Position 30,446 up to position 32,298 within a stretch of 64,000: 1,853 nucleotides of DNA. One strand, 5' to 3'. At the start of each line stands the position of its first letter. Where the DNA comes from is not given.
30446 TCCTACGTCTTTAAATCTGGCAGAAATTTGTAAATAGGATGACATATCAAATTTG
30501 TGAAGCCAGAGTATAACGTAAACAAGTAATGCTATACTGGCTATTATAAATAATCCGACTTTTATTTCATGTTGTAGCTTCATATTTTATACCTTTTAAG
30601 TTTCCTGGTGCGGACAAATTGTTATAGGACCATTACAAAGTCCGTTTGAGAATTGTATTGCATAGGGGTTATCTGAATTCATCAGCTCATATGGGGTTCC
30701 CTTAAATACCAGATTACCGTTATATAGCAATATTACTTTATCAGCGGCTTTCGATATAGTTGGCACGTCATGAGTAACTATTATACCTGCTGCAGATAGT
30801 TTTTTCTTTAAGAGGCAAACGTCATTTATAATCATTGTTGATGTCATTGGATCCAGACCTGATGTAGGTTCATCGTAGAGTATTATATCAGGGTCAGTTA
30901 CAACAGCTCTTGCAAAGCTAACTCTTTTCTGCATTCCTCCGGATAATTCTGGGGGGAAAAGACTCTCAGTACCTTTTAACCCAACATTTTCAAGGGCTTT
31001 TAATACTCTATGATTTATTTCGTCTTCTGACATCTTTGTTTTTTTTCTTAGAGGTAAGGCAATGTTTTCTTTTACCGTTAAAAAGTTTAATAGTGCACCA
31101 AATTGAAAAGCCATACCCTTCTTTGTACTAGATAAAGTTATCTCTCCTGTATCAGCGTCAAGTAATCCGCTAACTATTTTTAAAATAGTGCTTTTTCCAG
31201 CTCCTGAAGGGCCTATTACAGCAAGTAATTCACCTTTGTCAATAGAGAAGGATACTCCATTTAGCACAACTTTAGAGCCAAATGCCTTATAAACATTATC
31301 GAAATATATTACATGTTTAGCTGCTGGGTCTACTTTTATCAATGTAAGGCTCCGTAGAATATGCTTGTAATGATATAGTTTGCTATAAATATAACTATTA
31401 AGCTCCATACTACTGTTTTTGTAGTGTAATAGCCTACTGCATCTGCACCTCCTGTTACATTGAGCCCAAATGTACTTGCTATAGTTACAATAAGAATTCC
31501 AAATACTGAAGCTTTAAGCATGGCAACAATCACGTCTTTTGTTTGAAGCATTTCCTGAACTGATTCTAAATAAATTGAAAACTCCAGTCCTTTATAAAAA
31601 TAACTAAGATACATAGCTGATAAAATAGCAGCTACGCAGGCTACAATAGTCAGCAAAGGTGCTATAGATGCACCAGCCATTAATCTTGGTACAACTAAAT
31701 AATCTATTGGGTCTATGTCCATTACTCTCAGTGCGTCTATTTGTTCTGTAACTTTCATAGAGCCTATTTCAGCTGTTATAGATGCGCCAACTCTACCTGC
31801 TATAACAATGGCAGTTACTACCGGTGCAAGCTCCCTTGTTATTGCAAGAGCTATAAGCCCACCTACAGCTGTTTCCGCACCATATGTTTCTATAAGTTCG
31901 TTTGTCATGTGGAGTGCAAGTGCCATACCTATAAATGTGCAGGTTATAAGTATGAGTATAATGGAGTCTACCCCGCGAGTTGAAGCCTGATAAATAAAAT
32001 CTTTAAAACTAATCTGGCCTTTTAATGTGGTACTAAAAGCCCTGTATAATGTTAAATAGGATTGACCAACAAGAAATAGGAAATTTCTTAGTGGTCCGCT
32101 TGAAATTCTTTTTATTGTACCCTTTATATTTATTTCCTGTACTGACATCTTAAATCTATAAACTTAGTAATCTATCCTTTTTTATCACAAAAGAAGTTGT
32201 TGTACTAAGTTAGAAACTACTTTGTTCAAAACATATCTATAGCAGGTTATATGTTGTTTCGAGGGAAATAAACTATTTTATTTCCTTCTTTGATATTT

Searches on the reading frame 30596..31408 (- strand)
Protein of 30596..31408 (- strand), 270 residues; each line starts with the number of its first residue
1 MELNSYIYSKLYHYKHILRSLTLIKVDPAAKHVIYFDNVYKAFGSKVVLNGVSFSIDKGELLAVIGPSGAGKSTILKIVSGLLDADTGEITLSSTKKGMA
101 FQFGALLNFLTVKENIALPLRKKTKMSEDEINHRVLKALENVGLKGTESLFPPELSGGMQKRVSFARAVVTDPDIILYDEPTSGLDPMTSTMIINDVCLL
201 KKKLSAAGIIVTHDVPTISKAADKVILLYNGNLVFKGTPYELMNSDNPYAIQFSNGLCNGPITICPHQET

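Call 51: search_protein_families(library=pfam, proteins=[window:30596-31408:-], max_evalue=0.0001)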
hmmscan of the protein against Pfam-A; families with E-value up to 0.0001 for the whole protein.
window:30596-31408:- (270 aa): 2 families
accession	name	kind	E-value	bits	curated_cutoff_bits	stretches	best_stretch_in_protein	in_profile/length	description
PF00005.33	ABC_tran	-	1.9e-29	103.4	25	1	49-183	1-137/137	ABC transporter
PF13304.12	AAA_21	-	3.1e-06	27.9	27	0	62-91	2-31/304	AAA domain, putative AbiEii toxin, Type IV TA system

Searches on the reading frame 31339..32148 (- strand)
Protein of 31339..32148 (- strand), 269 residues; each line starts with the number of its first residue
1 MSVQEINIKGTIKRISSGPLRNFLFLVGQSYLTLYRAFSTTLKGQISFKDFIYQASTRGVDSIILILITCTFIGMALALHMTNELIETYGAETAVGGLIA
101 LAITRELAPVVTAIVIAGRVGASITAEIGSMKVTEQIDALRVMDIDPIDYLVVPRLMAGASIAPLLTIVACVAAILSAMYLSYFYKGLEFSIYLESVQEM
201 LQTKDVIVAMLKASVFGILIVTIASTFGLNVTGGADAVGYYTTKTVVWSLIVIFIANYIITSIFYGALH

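Call 51: search_protein_families(library=pfam, proteins=[window:31339-32148:-], max_evalue=0.0001)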
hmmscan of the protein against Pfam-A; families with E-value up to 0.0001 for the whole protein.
window:31339-32148:- (269 aa): 1 family
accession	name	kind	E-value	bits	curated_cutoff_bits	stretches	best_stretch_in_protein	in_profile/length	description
PF02405.21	MlaE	-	7.9e-69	231.9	22.5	1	51-262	1-211/212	Permease MlaE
